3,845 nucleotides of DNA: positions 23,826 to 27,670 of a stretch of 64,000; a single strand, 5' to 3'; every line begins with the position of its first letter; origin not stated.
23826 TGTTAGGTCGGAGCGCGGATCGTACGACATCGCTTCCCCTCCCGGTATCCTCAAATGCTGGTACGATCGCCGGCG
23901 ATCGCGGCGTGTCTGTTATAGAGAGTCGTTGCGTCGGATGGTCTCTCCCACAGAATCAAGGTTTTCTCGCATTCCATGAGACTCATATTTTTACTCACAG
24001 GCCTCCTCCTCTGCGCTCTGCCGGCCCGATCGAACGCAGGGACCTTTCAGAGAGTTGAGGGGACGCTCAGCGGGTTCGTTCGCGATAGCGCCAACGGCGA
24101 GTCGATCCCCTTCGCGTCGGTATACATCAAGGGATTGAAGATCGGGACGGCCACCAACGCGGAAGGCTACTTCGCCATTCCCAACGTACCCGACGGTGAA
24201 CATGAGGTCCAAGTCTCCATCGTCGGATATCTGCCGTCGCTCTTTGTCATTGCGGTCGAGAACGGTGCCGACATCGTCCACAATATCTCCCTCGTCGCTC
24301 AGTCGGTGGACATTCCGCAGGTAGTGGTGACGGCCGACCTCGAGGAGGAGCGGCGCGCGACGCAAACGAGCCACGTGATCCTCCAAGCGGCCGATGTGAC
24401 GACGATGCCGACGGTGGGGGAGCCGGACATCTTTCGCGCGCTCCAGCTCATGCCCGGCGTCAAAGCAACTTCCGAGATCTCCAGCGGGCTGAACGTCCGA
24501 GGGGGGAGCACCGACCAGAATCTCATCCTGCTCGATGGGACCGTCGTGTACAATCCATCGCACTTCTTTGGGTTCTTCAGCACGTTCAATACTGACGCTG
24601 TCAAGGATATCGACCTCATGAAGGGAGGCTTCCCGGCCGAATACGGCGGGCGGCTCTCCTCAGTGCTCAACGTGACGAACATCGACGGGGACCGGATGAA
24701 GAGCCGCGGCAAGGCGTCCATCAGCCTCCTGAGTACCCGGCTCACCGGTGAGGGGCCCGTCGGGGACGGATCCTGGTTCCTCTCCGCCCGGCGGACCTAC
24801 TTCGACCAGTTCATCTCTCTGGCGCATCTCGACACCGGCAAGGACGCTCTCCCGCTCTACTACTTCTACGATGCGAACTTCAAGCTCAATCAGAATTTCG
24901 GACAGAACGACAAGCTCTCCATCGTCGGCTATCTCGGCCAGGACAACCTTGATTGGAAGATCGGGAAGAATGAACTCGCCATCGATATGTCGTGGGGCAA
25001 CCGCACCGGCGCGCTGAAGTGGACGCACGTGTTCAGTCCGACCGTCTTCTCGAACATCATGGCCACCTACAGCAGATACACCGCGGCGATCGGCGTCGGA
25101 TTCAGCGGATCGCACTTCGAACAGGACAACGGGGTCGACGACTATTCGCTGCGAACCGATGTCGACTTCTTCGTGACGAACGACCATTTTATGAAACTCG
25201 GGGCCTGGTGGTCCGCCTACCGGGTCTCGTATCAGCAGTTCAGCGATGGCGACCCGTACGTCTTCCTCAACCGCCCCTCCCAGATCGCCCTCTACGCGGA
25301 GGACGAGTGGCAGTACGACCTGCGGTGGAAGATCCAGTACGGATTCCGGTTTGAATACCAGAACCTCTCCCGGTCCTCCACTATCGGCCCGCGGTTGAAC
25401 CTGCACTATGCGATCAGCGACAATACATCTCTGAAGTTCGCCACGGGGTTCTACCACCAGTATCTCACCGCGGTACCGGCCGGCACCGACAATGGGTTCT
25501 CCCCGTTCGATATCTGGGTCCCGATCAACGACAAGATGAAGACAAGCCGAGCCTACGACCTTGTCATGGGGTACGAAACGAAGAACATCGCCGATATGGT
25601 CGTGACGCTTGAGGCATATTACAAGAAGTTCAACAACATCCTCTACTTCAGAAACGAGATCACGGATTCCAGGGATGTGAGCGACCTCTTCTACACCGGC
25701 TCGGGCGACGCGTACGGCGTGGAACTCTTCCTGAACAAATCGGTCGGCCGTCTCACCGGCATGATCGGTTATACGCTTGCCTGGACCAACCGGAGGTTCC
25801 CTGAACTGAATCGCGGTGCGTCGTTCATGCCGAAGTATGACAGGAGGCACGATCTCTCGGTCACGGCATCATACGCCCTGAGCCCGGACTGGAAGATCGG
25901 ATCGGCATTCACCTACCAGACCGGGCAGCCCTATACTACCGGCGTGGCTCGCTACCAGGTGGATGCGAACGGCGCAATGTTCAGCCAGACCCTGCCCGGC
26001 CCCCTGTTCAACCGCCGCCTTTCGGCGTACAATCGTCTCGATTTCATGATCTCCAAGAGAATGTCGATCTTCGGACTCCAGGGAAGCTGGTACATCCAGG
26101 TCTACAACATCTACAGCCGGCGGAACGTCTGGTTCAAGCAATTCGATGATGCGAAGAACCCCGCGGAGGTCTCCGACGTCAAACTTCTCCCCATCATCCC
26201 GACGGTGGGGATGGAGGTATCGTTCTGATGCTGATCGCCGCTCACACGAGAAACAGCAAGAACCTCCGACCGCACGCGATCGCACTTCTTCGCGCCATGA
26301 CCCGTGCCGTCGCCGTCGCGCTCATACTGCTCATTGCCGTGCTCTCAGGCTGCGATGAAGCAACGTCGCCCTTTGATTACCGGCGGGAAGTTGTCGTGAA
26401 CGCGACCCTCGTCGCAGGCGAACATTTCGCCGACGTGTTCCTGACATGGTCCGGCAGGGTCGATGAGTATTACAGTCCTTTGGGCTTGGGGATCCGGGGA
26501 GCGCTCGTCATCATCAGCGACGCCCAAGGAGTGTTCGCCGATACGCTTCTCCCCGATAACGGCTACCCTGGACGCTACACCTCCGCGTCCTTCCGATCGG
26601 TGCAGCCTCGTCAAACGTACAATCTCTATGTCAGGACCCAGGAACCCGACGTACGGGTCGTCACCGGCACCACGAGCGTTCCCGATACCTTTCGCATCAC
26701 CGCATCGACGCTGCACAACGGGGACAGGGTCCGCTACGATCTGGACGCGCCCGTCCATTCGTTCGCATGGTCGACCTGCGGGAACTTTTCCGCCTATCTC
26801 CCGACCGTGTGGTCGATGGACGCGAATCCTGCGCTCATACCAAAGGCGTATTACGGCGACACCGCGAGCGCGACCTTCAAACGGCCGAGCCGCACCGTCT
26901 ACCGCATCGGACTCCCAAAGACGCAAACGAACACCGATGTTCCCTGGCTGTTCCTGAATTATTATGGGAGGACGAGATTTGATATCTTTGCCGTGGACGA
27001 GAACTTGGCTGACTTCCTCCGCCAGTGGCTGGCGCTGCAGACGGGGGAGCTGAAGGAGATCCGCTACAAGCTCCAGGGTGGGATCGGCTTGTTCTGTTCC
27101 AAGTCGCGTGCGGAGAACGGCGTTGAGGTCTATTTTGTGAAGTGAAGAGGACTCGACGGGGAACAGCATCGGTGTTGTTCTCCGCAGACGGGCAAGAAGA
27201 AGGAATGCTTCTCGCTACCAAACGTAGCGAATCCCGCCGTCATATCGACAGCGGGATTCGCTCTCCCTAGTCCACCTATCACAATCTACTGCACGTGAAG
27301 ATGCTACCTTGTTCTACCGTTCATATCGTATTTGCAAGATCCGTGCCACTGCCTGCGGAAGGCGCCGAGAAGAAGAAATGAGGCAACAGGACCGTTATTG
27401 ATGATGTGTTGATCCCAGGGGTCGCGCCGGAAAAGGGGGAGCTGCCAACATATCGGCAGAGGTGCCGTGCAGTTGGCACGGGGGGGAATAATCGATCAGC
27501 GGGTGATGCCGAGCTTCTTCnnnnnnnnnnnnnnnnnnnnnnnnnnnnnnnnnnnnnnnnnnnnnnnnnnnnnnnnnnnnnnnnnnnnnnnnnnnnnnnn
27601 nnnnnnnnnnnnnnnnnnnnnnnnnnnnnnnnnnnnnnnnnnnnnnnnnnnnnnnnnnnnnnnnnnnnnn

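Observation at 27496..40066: Glycan-utilisation locus without Sus genes: GH38 alpha-mannosidase plus GH36-like alpha-galactosidase plus outer-membrane beta-barrel plus four-gene sugar ABC importer, ending in a sigma-54/GAF activator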

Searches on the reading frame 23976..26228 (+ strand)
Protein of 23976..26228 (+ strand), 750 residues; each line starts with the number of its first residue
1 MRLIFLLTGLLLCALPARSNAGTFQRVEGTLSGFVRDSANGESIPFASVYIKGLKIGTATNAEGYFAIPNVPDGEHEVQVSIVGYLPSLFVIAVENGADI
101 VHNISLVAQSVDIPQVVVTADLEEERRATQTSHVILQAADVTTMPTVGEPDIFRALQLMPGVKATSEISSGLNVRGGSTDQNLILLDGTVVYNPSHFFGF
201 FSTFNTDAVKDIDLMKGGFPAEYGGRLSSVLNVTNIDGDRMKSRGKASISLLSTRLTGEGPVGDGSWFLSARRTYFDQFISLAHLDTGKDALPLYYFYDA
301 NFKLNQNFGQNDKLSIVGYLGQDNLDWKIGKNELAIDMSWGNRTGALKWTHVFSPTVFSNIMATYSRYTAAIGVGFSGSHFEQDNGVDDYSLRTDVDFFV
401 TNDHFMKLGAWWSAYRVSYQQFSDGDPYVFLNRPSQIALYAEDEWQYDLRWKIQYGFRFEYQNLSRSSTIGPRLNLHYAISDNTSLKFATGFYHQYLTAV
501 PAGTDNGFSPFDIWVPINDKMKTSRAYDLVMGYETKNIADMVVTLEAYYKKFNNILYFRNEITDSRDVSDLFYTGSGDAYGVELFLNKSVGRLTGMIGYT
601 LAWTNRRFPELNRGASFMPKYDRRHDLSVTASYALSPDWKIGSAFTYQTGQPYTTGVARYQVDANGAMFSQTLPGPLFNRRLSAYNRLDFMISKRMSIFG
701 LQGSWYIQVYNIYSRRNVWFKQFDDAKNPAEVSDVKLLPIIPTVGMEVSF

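Call 6: search_protein_families(library=pfam, proteins=[window:23976-26228:+], max_evalue=0.001)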
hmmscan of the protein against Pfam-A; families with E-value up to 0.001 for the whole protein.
window:23976-26228:+ (750 aa): 4 families
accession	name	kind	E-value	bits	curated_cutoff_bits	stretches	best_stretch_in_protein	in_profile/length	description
PF13715.12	CarbopepD_reg_2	-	7e-19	68.1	32.2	1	31-118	1-88/88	CarboxypepD_reg-like domain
PF13620.12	CarboxypepD_reg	-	3.5e-14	53.4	32.3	1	30-106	1-81/82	Carboxypeptidase regulatory-like domain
PF07715.20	Plug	-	4.2e-11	43.7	23.9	1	148-226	21-102/107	TonB-dependent Receptor Plug Domain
PF25183.1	OMP_b-brl_4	-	4e-05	22.7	30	0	300-379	157-240/838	Outer membrane beta barrel domain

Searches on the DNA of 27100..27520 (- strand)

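Call 44: search_rna_families(source=window, start=27100, end=27520, threshold=evalue, max_evalue=10)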
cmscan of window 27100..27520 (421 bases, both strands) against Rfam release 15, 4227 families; matches with E-value up to 10: 1.
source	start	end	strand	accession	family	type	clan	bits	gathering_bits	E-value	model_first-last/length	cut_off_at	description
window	27224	27265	-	RF03753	mir-1986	Gene; miRNA;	-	27.4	50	0.0041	1-60/60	no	mir-1986 microRNA precursor family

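Call 78: build_rna_model(alignment_id=A4)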
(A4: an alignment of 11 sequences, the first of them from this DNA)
Model R1 built from alignment A4 (11 sequences, 116 columns); structure: RNAalifold consensus.
model positions 104; base pairs 16; branch points 0; effective number of sequences 7.46; information 0.59 bits per position. Calibrated on 0.2 Mb of random sequence (short: E-values are rough).
structure used (alignment columns):
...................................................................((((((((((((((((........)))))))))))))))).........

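Call 79: search_with_rna_model(model_id=R1, sources=[window, L001, L002, L003, L004, L005, L006, L007, L008, L009, L010, L011, L014, L081, L082, L083, L084, L085, L086, L087, L088, L089, L090, L091, L093, L095, L096, L097, L098, L099, L100, L101], max_evalue=1)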
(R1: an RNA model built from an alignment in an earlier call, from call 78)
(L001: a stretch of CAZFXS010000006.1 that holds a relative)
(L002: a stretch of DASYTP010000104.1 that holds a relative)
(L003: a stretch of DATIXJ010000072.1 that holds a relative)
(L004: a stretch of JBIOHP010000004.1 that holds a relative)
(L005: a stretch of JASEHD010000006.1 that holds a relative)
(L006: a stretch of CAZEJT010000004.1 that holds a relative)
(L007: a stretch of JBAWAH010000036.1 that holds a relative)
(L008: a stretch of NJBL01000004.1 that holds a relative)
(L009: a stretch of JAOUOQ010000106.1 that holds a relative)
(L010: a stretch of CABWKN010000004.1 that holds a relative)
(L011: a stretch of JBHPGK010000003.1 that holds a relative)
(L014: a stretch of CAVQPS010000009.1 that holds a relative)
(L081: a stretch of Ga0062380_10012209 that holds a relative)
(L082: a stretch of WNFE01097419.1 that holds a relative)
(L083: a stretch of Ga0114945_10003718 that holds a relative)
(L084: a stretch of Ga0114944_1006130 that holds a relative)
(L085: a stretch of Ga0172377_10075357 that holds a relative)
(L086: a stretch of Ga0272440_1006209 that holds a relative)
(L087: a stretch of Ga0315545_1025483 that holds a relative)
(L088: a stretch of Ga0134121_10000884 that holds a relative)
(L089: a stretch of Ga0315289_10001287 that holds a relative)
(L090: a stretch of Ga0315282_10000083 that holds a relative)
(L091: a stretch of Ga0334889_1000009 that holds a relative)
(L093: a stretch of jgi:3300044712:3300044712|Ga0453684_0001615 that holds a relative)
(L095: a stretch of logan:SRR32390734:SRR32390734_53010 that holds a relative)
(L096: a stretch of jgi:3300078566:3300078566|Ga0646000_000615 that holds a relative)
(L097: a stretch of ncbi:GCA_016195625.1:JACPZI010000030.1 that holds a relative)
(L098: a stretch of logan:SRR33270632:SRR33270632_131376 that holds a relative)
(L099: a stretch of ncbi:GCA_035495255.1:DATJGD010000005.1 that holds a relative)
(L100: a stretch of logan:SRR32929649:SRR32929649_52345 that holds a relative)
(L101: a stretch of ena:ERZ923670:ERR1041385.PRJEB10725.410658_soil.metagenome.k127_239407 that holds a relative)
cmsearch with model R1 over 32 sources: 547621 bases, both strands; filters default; matches with E-value up to 1: 27.
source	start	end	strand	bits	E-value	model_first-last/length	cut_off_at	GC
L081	1851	1954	+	87.8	4.5e-23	1-104/104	no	0.55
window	27218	27321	-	87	7.8e-23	1-104/104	no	0.52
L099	11585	11688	+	82.7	1.5e-21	1-104/104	no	0.51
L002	5261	5365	+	78.3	3.2e-20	1-104/104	no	0.53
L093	18398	18499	+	73.7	7.2e-19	1-104/104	no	0.58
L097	11631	11731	+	73.4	8.8e-19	1-104/104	no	0.47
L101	11603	11708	+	70.8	5.2e-18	1-104/104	no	0.48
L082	2080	2183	+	70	9.2e-18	1-104/104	no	0.54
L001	14456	14554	+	68.9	1.9e-17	1-104/104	no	0.42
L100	11599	11690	+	60.6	5.7e-15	1-104/104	no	0.49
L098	11601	11688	+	55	2.6e-13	1-104/104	no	0.57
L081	1910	1946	-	31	3.6e-06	60-96/104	no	0.62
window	27226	27262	+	30.8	4.3e-06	60-96/104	no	0.59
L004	18143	18233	+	25.5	0.00016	1-104/104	no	0.43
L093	18452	18491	-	24.4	0.00033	60-96/104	no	0.68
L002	5326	5352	-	20.1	0.0065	65-91/104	no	0.78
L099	11636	11734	-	19.8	0.0076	1-104/104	no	0.52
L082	2140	2174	-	16.9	0.059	61-95/104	no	0.77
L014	19637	19681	+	16.8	0.06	60-97/104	no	0.47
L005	15066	15142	-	16.6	0.07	1-104/104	no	0.35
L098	11647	11676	-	16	0.11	64-92/104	no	0.67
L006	12783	12883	+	14.8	0.24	1-104/104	no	0.51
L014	19633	19680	-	14.1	0.38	60-100/104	no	0.44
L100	11649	11677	-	13.4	0.63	65-91/104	no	0.55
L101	11670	11694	-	13.2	0.72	66-90/104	no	0.72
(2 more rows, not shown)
